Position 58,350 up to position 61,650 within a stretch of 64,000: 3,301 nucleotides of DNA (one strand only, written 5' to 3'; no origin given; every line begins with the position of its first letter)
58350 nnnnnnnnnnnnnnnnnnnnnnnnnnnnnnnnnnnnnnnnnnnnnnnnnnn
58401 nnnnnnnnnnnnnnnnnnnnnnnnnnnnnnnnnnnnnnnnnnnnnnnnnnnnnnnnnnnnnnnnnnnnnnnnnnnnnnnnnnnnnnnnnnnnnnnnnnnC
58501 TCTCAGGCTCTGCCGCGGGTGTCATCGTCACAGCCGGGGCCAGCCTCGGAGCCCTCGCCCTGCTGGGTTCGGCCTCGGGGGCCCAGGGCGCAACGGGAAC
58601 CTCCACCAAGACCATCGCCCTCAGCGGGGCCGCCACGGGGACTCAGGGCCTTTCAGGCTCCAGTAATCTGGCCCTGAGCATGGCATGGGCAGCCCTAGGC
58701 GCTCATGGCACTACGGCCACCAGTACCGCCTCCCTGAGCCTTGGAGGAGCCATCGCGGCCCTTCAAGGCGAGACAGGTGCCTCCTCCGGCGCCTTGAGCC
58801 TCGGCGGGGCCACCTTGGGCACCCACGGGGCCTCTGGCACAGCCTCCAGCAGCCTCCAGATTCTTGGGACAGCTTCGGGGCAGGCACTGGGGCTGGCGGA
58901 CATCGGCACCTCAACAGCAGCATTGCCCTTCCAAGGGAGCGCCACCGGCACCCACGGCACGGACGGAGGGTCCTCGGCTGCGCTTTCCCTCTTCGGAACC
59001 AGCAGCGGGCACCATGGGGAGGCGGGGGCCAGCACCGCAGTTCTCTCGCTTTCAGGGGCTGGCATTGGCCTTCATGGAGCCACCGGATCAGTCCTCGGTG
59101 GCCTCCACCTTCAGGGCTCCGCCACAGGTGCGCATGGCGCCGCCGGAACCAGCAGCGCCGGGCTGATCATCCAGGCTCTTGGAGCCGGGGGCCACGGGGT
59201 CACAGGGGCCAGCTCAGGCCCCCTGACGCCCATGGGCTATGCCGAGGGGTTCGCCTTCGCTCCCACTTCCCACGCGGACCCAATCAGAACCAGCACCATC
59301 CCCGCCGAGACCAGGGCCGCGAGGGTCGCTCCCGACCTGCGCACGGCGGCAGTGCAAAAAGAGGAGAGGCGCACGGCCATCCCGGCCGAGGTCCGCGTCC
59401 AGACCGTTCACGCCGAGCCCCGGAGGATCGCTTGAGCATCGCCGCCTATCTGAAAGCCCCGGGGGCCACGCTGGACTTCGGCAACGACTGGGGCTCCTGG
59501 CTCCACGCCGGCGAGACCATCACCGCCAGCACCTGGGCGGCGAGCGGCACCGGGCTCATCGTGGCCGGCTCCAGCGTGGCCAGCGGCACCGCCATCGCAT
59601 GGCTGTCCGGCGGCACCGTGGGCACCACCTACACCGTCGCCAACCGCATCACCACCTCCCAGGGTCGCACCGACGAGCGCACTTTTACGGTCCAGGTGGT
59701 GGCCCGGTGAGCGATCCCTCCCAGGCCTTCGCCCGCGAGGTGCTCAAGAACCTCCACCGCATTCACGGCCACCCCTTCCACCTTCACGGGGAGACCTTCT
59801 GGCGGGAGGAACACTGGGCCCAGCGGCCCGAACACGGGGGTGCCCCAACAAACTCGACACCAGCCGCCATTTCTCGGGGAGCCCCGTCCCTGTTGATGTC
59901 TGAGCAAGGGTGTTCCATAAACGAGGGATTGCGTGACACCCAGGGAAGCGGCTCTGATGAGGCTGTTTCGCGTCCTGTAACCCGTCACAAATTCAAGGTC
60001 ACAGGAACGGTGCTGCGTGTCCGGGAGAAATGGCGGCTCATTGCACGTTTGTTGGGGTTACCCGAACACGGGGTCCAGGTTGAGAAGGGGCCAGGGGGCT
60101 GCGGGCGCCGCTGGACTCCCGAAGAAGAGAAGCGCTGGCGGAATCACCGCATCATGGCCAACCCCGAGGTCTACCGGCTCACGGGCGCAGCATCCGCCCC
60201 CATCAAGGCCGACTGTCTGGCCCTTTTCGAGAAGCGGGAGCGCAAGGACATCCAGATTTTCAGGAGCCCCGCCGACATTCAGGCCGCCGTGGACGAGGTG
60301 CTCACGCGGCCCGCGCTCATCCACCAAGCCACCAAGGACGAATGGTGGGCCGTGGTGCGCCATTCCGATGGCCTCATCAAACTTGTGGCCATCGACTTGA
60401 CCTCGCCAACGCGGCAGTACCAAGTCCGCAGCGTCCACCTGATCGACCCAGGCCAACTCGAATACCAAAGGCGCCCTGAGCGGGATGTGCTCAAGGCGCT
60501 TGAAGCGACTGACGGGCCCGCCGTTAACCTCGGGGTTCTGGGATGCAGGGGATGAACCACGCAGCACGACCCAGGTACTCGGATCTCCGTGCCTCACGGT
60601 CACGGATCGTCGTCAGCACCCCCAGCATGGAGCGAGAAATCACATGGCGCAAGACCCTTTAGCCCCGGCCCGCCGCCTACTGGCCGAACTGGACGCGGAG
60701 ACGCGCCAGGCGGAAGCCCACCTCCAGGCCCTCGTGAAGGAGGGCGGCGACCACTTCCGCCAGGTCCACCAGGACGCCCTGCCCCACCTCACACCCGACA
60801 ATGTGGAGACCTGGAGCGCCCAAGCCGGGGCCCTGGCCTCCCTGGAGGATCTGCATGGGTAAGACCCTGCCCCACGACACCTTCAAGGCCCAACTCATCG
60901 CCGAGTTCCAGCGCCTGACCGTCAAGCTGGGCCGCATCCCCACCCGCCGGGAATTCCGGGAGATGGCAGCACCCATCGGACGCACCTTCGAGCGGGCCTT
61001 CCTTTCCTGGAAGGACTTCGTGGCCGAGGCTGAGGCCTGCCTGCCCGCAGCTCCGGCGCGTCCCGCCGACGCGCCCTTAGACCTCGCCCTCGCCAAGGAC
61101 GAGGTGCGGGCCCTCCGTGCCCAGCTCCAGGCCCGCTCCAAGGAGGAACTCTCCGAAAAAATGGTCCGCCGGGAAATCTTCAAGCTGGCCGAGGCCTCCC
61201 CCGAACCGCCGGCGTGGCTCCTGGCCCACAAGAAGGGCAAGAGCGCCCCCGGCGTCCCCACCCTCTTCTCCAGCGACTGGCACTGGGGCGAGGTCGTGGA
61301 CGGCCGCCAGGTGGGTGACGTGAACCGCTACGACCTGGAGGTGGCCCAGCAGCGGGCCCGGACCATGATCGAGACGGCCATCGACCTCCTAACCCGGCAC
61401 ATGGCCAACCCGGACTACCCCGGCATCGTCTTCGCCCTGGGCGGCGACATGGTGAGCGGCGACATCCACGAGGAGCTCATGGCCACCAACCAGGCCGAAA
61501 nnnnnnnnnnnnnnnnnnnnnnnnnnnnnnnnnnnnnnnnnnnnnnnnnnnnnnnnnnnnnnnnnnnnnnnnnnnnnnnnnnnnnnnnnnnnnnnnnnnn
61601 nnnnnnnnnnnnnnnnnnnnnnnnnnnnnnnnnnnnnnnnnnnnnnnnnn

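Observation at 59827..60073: Foldback (MITE-like) element inserted in frame within an ORF, flanked by 13-bp direct repeats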

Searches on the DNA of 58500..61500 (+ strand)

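Call 7: search_rna_families(source=window, start=58500, end=61500, threshold=evalue, max_evalue=10)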
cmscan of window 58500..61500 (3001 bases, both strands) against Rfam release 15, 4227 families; matches with E-value up to 10: 4.
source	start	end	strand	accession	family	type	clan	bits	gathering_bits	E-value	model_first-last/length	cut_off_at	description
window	58787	58841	+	RF02804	PyrR206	Gene; snRNA; snoRNA; HACA-box;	-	20.3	46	1.9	1-60/60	no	Pyrobaculum sRNA 206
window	59186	59251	+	RF02556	snaR-A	Gene; sRNA;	-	17.7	98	2.7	1-115/115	no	snaR-A sRNA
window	60879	60936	+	RF01519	CC0196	Gene; sRNA;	-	17.3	35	1.1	1-58/58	no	Caulobacter sRNA CC0196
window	59972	60143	-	RF02177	SMCR2_1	Gene; lncRNA;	-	15.6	50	9.4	1-159/159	no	Smith-Magenis syndrome chromosome region, candidate 2 conserved region 1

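Call 12: search_dna_similar(query=window:59827-60073:+, collection=phages, mode=distant, max_evalue=0.01)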
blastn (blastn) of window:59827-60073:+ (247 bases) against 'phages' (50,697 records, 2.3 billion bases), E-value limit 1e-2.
No match.

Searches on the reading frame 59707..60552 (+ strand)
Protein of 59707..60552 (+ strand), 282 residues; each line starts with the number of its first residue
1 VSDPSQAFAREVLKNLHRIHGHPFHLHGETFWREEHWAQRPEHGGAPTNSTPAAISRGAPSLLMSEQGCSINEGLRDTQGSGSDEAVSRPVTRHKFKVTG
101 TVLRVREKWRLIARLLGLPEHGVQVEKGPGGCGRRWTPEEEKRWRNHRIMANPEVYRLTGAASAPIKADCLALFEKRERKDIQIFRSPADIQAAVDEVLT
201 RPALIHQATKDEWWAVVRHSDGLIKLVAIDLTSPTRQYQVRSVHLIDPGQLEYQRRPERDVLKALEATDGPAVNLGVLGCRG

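Call 14: search_protein_families(library=pfam, proteins=[window:59707-60552:+], max_evalue=0.01)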
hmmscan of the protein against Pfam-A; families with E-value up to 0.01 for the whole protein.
window:59707-60552:+ (282 aa): 0 families

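Call 15: search_protein_families(library=phrogs, proteins=[window:59707-60552:+], max_evalue=0.01)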
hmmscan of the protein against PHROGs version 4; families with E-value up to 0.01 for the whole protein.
window:59707-60552:+ (282 aa): 0 families

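Call 16: find_related_loci(query=window:59707-60552:+, collection=viral_contigs, flank=5000)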
Query window:59707-60552:+ (282 aa) in viral_contigs; peptide patterns used: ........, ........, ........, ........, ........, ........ (x = any residue, [..] = any of these).
No stretch of DNA in the collection matches any of the patterns.

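Call 18: find_homologous_proteins(query=window:59707-60552:+, max_evalue=0.001)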
Query window:59707-60552:+: 1362 candidates shared short words with the query, none scored E <= 0.001.

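Call 22: find_encoding_contigs(protein=window:59707-60552:+, flank=10000, max_places=6)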
Protein window:59707-60552:+ (282 aa): no gene with exactly this product is on record in the collection.

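Call 69: search_protein_representatives(protein=window:59707-60552:+)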
Query: 282 residues. Proteins with E-value up to 0.001 (for the whole library): 7; up to 1e-10: 2; up to 1e-30: 1. The best 7 are listed.
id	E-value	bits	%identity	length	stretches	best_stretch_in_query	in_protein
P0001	1.2e-80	287.5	100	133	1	150-282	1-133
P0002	4.7e-12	62.4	38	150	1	140-260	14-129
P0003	3.4e-05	39.9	35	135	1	145-255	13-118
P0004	4.6e-05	39.4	34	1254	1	140-254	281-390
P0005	1.7e-04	37.5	26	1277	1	105-256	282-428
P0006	4.1e-04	36.3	28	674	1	142-279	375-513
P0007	4.1e-04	36.3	31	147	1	136-254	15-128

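Call 71: search_protein_families(library=pfam, proteins=[P0002, P0003, P0004, P0005, P0006, P0007], max_evalue=0.01)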
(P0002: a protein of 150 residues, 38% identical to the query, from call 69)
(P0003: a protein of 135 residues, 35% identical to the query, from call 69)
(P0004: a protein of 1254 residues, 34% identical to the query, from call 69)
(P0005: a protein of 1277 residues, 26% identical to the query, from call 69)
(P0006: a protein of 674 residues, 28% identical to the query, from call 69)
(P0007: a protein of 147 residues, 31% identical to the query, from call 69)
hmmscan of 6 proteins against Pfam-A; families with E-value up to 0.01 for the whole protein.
P0002 (150 aa): 0 families

P0003 (135 aa): 0 families

P0004 (1254 aa): 0 families

P0005 (1277 aa): 0 families

P0006 (674 aa): 1 family
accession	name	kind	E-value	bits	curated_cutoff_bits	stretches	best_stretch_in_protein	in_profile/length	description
PF02195.25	ParB_N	-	5.8e-10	39.5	26.3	1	48-139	4-93/95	ParB N-terminal domain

P0007 (147 aa): 0 families

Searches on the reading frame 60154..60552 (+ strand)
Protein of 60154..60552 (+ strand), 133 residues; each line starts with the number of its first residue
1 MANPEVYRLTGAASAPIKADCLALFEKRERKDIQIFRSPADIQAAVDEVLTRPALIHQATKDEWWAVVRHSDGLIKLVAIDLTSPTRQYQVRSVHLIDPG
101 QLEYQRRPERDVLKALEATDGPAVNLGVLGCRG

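Call 72: find_encoding_contigs(protein=window:60154-60552:+, flank=10000, max_places=10)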
Protein window:60154-60552:+ (133 aa): no gene with exactly this product is on record in the collection.
